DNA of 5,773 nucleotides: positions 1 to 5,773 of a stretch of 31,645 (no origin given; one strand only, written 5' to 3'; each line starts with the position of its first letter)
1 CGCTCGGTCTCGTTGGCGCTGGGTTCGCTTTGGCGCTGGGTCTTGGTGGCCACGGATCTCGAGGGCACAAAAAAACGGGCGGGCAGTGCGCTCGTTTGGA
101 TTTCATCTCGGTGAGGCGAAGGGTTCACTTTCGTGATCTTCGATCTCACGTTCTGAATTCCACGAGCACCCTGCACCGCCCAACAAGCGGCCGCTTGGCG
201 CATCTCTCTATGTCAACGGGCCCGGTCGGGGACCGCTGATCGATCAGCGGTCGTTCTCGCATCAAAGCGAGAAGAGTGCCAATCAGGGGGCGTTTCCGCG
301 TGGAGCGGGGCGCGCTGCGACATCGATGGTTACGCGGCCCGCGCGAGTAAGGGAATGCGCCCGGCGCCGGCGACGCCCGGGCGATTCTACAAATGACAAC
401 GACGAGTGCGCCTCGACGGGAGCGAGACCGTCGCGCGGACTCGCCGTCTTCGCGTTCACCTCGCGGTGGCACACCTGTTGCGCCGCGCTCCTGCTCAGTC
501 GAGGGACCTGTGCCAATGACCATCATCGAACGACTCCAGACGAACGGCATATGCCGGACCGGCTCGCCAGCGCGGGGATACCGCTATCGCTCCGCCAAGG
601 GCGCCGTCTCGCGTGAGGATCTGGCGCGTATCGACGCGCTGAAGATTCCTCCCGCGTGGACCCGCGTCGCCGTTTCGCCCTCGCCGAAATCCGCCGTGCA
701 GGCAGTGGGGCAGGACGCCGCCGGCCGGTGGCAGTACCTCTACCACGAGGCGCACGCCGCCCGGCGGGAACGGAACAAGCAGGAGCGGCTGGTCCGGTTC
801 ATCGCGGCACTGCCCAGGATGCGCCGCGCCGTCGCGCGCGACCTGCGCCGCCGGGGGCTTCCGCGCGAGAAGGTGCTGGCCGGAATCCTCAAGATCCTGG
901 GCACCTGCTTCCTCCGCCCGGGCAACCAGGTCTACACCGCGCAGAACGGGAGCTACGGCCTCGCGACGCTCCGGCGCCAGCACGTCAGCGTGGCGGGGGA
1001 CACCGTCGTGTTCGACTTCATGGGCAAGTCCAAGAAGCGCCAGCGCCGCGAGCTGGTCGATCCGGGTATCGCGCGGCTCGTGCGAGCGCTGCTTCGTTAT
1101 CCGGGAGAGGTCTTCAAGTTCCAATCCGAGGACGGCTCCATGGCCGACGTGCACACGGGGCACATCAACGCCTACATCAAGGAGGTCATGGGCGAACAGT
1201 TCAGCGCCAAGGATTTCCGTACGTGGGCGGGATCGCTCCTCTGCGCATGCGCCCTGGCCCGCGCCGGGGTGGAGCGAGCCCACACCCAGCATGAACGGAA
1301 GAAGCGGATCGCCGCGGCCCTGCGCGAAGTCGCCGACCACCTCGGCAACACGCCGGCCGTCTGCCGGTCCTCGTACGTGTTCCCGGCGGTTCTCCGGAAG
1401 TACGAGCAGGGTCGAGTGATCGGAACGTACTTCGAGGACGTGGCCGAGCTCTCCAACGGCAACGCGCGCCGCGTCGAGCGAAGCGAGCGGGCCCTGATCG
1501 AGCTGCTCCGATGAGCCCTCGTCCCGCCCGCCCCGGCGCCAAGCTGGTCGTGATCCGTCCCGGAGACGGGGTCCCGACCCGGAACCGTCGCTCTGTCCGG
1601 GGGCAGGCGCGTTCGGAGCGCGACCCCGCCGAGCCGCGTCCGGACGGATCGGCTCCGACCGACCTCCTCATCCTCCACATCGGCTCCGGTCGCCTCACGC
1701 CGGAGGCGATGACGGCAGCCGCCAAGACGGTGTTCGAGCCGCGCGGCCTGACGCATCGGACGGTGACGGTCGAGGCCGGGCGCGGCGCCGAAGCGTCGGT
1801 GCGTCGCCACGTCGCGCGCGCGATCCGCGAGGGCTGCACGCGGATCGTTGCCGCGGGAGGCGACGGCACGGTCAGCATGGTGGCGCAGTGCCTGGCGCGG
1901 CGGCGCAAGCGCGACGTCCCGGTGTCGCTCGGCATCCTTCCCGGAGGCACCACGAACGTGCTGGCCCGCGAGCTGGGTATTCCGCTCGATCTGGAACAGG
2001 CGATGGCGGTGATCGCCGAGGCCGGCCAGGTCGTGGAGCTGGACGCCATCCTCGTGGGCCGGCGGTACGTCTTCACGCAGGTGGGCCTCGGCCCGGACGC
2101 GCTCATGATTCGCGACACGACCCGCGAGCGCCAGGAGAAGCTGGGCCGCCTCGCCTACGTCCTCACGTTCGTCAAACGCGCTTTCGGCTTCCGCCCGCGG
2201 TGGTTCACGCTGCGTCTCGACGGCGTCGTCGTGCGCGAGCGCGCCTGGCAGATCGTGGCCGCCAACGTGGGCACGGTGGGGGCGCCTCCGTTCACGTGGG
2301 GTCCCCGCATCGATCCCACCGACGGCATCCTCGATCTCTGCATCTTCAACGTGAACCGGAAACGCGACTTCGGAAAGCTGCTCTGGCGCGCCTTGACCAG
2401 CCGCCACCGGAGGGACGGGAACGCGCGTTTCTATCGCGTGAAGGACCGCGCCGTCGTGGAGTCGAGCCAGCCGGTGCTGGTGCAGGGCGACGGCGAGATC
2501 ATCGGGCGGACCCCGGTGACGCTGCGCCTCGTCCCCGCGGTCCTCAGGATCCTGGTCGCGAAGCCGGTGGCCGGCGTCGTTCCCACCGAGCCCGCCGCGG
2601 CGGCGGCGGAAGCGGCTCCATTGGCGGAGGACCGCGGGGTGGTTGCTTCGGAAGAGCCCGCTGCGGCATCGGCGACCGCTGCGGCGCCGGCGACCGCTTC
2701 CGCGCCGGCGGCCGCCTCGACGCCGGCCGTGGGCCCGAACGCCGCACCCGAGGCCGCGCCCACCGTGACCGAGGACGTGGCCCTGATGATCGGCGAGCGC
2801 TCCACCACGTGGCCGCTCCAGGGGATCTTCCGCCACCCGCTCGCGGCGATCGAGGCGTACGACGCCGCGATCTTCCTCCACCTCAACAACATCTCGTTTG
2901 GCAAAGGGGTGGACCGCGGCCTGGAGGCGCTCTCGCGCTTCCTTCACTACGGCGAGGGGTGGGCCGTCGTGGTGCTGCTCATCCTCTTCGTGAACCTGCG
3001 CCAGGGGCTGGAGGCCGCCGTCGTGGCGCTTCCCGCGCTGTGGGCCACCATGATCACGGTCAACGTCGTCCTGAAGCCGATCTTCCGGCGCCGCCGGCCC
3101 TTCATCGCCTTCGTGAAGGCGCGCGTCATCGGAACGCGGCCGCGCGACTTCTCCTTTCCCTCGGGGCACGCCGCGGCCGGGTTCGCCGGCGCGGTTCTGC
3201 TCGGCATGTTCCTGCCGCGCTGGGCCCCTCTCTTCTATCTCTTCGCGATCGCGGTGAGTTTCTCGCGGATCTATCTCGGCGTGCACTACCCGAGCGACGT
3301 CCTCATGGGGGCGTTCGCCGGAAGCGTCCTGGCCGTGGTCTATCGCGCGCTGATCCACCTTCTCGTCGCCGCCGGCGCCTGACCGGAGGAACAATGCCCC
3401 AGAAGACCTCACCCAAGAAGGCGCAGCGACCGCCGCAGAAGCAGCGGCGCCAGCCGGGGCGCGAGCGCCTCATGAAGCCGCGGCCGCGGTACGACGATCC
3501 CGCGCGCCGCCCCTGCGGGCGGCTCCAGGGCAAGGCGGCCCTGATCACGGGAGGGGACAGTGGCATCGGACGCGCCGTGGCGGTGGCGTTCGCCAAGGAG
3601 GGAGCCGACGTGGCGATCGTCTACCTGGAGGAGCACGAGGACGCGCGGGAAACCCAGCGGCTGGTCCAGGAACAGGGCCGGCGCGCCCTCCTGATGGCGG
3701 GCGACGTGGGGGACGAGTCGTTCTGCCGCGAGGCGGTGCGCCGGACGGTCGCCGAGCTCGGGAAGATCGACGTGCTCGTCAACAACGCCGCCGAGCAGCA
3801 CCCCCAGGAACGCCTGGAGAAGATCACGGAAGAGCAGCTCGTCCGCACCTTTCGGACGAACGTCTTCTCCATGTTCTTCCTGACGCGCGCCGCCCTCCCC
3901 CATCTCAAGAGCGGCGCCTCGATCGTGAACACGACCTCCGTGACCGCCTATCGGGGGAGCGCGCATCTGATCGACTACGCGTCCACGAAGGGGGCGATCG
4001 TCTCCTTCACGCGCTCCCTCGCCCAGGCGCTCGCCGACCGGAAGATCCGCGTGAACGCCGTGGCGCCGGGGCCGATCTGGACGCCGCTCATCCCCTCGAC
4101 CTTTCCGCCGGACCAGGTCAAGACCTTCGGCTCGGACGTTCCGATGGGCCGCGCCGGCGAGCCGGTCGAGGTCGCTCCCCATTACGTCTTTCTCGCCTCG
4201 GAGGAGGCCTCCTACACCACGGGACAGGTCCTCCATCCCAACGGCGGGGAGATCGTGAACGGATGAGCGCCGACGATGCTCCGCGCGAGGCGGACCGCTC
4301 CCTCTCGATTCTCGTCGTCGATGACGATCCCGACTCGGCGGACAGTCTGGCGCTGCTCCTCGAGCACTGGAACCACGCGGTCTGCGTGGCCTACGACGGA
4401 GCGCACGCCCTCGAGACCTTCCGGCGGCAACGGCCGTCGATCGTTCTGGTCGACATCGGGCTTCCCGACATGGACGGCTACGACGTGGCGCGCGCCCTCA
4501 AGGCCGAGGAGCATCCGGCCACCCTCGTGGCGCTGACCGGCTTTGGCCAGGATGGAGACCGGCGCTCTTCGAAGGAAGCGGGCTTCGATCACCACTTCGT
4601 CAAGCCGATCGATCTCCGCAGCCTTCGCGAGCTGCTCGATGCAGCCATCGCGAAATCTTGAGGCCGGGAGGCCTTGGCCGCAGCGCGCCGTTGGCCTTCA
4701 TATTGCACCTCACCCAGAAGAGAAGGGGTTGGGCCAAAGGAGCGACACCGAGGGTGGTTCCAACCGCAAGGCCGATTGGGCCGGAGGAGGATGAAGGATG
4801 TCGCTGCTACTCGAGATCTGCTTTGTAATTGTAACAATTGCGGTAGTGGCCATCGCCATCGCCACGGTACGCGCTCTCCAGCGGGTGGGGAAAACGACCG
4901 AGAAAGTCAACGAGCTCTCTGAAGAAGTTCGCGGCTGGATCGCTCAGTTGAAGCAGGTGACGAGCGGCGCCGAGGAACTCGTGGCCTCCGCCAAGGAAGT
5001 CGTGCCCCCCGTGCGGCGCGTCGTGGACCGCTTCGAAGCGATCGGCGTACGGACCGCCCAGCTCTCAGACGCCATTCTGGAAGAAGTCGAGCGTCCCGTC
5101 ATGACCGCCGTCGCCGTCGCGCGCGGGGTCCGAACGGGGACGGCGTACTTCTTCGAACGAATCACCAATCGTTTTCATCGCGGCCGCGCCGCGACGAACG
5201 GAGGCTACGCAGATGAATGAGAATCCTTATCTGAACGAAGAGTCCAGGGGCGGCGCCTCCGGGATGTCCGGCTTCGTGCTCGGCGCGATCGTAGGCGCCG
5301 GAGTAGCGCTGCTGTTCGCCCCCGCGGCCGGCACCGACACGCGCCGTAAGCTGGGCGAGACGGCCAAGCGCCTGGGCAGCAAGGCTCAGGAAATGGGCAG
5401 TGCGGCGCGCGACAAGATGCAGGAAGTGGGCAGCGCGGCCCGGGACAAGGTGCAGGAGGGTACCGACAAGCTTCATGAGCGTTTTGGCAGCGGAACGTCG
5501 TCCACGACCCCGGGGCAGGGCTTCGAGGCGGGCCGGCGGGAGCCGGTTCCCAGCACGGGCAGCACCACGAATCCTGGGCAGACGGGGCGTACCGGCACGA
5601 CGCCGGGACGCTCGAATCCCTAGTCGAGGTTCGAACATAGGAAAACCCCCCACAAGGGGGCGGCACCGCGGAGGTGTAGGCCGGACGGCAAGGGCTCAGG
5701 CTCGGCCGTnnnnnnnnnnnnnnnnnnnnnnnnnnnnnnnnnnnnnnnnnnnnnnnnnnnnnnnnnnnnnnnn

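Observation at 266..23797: Eight oriented sigma54 (-24/-12) motifs suggest an RpoN-controlled general-stress regulon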

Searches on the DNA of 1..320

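Call 37: search_rna_families(source=window, start=1, end=320, threshold=evalue, max_evalue=10)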
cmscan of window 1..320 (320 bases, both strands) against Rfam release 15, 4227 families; matches with E-value up to 10: 0.
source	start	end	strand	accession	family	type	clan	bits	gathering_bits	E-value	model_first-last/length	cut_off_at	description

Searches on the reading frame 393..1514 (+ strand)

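Call 9: search_protein_families(library=pfam, proteins=[window:393-1514:+], max_evalue=0.01)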
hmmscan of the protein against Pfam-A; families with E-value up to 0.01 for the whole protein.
window:393-1514:+ (373 aa): 2 families
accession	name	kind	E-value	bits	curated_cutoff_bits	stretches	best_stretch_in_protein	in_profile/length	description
PF01028.25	Topoisom_I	-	2.5e-33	115.8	23.7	1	124-339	7-212/228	Eukaryotic DNA topoisomerase I, catalytic core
PF21338.2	Top1B_N_bact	-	1.1e-13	51.1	27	1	62-108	1-49/49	Bacterial DNA topoisomerase IB, N-terminal domain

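Call 78: search_protein_families(library=ncbifam, proteins=[window:516-1514:+], max_evalue=0.001)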
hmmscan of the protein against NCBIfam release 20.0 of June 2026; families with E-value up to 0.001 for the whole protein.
window:516-1514:+ (332 aa): 0 families

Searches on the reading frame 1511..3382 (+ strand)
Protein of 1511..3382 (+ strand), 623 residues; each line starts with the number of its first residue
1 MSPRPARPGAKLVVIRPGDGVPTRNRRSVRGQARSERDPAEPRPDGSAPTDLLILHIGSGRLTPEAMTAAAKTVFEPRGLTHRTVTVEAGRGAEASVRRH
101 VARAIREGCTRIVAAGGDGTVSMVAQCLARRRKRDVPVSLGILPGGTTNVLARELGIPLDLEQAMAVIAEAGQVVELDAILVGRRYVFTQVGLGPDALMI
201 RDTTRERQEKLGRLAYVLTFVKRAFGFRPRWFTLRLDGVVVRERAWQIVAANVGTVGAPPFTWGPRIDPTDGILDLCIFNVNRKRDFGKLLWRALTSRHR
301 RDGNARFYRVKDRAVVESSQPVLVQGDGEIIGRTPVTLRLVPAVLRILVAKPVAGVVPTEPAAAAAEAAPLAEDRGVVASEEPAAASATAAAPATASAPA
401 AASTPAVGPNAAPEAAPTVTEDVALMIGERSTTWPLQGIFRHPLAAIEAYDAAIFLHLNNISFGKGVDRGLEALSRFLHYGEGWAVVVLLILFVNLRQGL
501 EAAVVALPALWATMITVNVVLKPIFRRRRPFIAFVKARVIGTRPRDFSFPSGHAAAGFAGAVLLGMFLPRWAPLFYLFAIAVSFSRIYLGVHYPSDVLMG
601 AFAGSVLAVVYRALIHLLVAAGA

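Call 9: search_protein_families(library=pfam, proteins=[window:1511-3382:+], max_evalue=0.01)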
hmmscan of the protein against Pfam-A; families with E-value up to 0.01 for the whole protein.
window:1511-3382:+ (623 aa): 5 families
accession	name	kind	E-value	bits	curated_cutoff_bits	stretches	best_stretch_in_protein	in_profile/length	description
PF01569.27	PAP2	-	3e-21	76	27.2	1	512-613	10-123/130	PAP2 superfamily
PF19279.4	YegS_C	-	6.9e-21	75.1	27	1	190-348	2-157/158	YegS C-terminal NAD kinase beta sandwich-like domain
PF00781.29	DAGK_cat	-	1.4e-20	73.6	23.6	1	53-178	4-121/125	Diacylglycerol kinase catalytic domain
PF14378.12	PAP2_3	-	2.8e-05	24.5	27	1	548-606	126-186/190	PAP2 superfamily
PF01513.26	NAD_kinase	-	0.0024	18.6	25.5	1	86-138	59-99/130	ATP-NAD kinase N-terminal domain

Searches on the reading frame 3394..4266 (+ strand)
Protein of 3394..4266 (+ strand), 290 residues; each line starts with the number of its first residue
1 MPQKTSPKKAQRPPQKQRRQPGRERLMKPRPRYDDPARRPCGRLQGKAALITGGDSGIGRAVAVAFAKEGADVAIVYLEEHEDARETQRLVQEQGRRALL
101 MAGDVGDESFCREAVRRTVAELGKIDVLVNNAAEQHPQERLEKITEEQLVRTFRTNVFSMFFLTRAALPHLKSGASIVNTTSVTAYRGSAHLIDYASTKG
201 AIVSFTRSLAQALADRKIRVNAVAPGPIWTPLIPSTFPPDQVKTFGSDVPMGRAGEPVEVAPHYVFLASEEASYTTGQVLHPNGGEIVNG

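Call 76: search_protein_families(library=pfam, proteins=[window:3394-4266:+], max_evalue=0.1)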
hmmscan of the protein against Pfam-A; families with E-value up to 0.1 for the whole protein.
window:3394-4266:+ (290 aa): 9 families
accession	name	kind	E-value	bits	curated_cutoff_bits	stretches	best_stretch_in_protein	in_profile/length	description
PF13561.12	adh_short_C2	-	2.1e-63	214.5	27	1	55-285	5-234/236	Enoyl-(Acyl carrier protein) reductase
PF00106.31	adh_short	-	6.8e-51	173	26.6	1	47-233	1-187/195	short chain dehydrogenase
PF08659.16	KR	-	3.4e-11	43.8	22.6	1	50-210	4-164/180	KR domain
PF23441.1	SDR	-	1.5e-08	34.8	27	1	44-233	5-199/258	SDR-like rossmann domain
PF01370.27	Epimerase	-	1.5e-05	24.9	20.9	1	49-168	1-103/240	NAD dependent epimerase/dehydratase family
PF16363.11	GDP_Man_Dehyd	-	0.002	18.1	27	1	50-143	1-94/332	GDP-mannose 4,6 dehydratase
PF02719.21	Polysacc_synt_2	-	0.034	13.7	20.2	1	50-168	2-116/293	Polysaccharide biosynthesis protein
PF13579.12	Glyco_trans_4_4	-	0.035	14.9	29.7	0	201-229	2-30/158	Glycosyl transferase 4-like domain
PF08643.16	DUF1776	-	0.056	13.3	25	1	141-223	108-194/294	Fungal family of unknown function (DUF1776)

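Call 78: search_protein_families(library=ncbifam, proteins=[window:3394-4266:+], max_evalue=0.001)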
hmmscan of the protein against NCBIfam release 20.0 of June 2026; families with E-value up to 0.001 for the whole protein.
window:3394-4266:+ (290 aa): 235 families (the best 25 are shown)
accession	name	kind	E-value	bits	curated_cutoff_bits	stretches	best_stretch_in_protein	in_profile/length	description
NF005214.0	PRK06701.1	subfamily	9.1e-133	442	413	1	8-289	11-292/293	SDR family oxidoreductase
NF004782.0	PRK06128.1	equivalog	1.3e-105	352.8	481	1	14-287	23-298/300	SDR family oxidoreductase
NF005939.0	PRK07985.1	equivalog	1.6e-86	289.9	538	1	12-286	16-291/294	SDR family oxidoreductase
NF005559.1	PRK07231.1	subfamily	1.7e-64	217.7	215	1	43-287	1-248/249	glucose 1-dehydrogenase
NF004791.0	PRK06138.1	equivalog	5.8e-57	192.9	312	1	43-287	2-250/252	SDR family oxidoreductase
NF009468.0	PRK12826.1-4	equivalog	6.3e-56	189.9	318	1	43-288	4-249/256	SDR family oxidoreductase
NF052558.1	MBtsdlDhBudC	equivalog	7.9e-56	189.4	270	1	45-286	2-241/250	meso-2,3-butanediol dehydrogenase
NF009466.0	PRK12826.1-2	subfamily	2.5e-54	184.4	222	1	47-288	4-246/248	3-oxoacyl-ACP reductase FabG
TIGR01830.1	3oxo_ACP_reduc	equivalog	5.4e-54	183.4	297.75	1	49-285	1-237/239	3-oxoacyl-[acyl-carrier-protein] reductase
NF009384.0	PRK12743.1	equivalog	1.2e-52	178.7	264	1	46-285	6-246/258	SDR family oxidoreductase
NF004198.0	PRK05653.1-3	equivalog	1e-51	175.8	296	1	44-287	5-247/248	3-oxoacyl-ACP reductase FabG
NF004777.0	PRK06123.1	equivalog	1.2e-51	175.5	383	1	47-285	4-248/249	SDR family oxidoreductase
NF004818.0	PRK06172.1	equivalog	2.2e-50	171.4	336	1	43-287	4-251/253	SDR family oxidoreductase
NF053807.1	RhamDHLra1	equivalog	8.5e-50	169.8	400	1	44-289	2-250/252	L-rhamnose 1-dehydrogenase Lra1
NF006493.1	PRK08936.1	subfamily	3.1e-49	167.6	420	1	44-285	5-249/261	glucose-1-dehydrogenase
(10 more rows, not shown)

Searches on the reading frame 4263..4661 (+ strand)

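Call 9: search_protein_families(library=pfam, proteins=[window:4263-4661:+], max_evalue=0.01)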
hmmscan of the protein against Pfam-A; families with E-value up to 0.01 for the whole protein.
window:4263-4661:+ (132 aa): 2 families
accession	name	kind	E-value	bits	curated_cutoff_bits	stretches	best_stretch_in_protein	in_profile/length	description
PF00072.30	Response_reg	-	7.4e-23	81.3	30.2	1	16-125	1-110/111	Response regulator receiver domain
PF23198.2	PDE8A_N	-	0.0088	16.4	29.6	0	16-92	13-92/147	PDE8A-like, N-terminal domain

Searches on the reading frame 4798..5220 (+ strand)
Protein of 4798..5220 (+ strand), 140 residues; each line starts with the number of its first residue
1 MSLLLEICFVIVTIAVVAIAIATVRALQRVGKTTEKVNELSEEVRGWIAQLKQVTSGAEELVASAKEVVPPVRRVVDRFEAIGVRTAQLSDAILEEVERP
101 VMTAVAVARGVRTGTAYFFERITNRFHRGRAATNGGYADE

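Call 9: search_protein_families(library=pfam, proteins=[window:4798-5220:+], max_evalue=0.01)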
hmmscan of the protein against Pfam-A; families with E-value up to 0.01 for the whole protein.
window:4798-5220:+ (140 aa): 1 family
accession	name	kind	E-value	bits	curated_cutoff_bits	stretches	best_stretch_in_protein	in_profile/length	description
PF06103.16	DUF948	-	1.7e-05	25.4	37.2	1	8-89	2-87/89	Bacterial protein of unknown function (DUF948)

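Call 78: search_protein_families(library=ncbifam, proteins=[window:4798-5220:+], max_evalue=0.001)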
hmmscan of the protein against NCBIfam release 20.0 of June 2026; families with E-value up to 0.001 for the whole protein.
window:4798-5220:+ (140 aa): 0 families

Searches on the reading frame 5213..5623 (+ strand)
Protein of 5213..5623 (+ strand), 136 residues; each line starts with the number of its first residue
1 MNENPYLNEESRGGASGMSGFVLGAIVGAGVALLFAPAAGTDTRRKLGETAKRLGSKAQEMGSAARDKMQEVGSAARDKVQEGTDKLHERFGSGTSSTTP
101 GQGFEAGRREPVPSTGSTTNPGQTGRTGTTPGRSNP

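Call 9: search_protein_families(library=pfam, proteins=[window:5213-5623:+], max_evalue=0.01)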
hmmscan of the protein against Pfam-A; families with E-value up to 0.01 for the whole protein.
window:5213-5623:+ (136 aa): 2 families
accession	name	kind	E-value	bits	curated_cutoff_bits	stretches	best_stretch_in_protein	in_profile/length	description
PF12732.12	YtxH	-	4.3e-17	62.8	37.5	1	19-87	2-66/71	YtxH-like protein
PF01442.23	Apolipoprotein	-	0.0025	18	90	1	42-93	70-121/190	Apolipoprotein A1/A4/E domain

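Call 78: search_protein_families(library=ncbifam, proteins=[window:5213-5623:+], max_evalue=0.001)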
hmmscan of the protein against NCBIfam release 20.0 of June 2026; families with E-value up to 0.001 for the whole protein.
window:5213-5623:+ (136 aa): 1 family
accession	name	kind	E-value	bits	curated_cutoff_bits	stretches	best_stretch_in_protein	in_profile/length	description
NF041669.1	GvpT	domain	0.00024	21.6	80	1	22-86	6-68/123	GvpT/GvpP family gas vesicle accessory protein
